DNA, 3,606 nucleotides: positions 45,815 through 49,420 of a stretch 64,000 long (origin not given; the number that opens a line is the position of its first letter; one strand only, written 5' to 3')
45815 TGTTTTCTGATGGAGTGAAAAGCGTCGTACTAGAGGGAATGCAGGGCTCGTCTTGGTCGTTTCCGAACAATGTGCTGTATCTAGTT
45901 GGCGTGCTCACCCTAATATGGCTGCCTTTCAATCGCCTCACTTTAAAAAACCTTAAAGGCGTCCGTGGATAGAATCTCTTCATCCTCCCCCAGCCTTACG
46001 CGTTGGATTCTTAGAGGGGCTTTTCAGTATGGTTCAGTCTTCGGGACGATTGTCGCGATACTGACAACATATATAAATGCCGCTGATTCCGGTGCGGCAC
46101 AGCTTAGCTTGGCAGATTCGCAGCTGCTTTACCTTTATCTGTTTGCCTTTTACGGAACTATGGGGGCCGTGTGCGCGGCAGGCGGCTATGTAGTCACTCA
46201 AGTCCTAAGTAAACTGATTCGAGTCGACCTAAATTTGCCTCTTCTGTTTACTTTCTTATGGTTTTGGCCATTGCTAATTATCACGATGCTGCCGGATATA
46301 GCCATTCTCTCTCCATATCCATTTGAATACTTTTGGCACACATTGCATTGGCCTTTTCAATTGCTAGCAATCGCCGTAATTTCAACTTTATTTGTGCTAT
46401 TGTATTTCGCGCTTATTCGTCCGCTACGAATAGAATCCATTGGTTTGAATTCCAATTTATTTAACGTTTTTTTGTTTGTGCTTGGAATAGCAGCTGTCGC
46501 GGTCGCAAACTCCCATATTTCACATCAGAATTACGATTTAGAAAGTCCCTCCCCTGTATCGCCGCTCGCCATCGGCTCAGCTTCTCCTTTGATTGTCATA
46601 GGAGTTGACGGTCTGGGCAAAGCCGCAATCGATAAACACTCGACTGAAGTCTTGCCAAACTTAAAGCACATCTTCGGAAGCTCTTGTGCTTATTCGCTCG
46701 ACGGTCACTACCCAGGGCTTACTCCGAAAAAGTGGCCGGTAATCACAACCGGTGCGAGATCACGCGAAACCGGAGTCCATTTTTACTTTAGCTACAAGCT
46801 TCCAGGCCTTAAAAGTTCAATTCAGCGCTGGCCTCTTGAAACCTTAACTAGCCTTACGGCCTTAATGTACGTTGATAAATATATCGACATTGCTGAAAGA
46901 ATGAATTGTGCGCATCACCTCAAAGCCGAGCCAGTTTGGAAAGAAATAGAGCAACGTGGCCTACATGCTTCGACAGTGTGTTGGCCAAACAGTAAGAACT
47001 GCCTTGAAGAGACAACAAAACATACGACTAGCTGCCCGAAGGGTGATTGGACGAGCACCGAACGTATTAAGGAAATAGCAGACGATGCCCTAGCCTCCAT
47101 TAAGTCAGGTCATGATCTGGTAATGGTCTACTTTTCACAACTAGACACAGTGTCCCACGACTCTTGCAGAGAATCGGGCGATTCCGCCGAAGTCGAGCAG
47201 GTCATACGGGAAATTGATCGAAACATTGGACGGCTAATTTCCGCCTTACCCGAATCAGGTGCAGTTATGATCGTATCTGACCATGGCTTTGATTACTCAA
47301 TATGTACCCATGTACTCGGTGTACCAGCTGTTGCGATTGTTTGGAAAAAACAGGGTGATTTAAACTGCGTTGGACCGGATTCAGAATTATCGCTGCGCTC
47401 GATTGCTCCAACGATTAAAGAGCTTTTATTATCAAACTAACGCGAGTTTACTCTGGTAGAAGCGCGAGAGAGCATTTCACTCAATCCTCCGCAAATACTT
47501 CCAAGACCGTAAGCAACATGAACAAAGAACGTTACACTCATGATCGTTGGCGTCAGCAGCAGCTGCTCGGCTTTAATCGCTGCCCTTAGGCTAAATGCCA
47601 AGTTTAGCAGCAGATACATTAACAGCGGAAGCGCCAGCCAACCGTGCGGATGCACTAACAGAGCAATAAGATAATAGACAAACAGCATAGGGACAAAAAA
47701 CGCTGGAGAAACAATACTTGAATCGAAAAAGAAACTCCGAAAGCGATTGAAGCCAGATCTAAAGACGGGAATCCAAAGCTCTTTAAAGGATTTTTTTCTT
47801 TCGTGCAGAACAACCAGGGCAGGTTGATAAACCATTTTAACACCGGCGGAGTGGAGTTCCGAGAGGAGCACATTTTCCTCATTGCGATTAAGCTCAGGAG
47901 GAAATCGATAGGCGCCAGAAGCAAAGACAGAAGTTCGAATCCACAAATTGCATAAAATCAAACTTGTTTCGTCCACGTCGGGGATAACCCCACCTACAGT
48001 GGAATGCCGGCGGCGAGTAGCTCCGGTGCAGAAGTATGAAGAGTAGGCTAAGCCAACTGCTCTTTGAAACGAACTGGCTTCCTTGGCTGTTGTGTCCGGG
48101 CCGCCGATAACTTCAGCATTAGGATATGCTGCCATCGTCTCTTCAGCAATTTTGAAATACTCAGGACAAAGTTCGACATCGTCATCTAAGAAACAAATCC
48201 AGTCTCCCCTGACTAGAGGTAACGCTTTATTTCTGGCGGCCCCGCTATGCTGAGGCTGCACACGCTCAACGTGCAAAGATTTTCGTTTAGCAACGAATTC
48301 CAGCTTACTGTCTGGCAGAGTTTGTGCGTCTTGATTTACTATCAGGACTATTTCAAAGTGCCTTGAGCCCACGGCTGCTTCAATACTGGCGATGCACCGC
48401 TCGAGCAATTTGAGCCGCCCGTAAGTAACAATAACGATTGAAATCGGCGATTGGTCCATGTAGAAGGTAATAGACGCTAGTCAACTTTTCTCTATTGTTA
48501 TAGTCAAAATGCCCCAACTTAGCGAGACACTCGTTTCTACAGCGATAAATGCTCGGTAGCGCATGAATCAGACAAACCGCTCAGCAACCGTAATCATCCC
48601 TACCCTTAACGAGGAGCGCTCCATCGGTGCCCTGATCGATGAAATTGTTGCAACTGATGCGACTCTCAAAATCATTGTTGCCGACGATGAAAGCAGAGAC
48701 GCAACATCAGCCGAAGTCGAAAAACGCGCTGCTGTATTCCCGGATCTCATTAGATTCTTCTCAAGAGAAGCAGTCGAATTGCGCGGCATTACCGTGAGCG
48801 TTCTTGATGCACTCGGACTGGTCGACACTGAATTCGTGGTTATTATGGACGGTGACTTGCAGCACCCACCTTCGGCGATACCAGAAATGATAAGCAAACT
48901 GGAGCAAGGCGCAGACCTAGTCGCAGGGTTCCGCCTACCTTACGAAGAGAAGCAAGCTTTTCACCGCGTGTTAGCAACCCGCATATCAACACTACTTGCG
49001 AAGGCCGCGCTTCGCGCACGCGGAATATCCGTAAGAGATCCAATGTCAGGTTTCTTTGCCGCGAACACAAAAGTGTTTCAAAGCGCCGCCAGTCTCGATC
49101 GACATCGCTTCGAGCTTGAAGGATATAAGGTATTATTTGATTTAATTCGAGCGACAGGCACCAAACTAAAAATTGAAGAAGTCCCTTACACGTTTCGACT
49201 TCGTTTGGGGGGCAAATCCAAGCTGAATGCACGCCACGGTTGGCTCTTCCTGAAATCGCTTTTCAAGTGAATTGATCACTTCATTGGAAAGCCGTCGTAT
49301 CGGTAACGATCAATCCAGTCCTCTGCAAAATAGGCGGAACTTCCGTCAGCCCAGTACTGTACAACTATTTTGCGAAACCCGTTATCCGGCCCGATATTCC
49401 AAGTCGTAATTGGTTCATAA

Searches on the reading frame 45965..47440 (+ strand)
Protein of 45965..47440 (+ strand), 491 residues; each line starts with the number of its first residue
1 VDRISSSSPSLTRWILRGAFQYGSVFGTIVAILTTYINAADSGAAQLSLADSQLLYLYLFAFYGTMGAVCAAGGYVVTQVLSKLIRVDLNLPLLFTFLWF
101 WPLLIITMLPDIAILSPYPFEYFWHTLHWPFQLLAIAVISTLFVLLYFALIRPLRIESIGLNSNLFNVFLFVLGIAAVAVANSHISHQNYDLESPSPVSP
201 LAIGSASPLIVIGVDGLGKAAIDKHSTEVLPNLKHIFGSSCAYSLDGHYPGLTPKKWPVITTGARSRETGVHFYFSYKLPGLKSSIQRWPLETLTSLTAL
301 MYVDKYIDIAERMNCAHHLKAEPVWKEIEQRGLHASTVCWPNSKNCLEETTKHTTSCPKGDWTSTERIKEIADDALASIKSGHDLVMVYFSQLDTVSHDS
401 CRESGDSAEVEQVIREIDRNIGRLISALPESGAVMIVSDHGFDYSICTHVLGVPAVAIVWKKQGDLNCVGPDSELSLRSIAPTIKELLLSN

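Call 92: search_protein_families(library=pfam, proteins=[window:45965-47440:+], max_evalue=0.000001)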
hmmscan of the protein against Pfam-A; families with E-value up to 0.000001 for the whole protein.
window:45965-47440:+ (491 aa): 2 families
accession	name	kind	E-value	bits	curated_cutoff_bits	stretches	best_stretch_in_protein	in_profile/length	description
PF01663.27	Phosphodiest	-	9e-28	98.3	23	1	209-443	1-222/342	Type I phosphodiesterase / nucleotide pyrophosphatase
PF01676.23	Metalloenzyme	-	3.4e-10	40.3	24.3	1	351-487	111-247/252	Metalloenzyme superfamily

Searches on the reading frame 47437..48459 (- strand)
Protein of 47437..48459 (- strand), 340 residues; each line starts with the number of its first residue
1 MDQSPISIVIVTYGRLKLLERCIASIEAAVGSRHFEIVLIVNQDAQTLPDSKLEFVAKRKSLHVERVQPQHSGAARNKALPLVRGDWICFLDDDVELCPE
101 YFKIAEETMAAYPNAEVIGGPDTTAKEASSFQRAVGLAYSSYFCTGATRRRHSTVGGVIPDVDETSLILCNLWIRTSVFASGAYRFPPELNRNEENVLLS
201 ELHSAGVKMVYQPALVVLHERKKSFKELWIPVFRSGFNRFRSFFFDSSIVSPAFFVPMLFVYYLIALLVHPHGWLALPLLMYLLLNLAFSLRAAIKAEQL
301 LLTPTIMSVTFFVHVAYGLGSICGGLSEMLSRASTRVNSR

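Call 92: search_protein_families(library=pfam, proteins=[window:47437-48459:-], max_evalue=0.000001)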
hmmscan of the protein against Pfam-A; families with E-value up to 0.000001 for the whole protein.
window:47437-48459:- (340 aa): 2 families
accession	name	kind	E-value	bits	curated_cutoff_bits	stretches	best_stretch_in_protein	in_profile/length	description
PF00535.33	Glycos_transf_2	-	8.2e-15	55.6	23.3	1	7-135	1-129/168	Glycosyl transferase family 2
PF13641.12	Glyco_tranf_2_3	-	2.3e-13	51.1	27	1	5-230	2-222/230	Glycosyltransferase like family 2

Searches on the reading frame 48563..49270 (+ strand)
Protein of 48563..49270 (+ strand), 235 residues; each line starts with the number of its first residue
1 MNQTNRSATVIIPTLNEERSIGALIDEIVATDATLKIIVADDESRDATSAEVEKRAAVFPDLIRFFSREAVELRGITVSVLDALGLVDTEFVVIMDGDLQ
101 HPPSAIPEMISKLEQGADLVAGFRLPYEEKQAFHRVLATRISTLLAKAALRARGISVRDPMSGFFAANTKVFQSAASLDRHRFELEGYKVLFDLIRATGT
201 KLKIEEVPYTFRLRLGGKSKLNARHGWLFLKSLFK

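Call 92: search_protein_families(library=pfam, proteins=[window:48563-49270:+], max_evalue=0.000001)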
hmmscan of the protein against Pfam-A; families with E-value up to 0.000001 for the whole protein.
window:48563-49270:+ (235 aa): 2 families
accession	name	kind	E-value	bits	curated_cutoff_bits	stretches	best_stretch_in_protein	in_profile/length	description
PF00535.33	Glycos_transf_2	-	1.2e-21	77.8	23.3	1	9-172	1-164/168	Glycosyl transferase family 2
PF13641.12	Glyco_tranf_2_3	-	1.2e-08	35.6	27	1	8-114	3-113/230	Glycosyltransferase like family 2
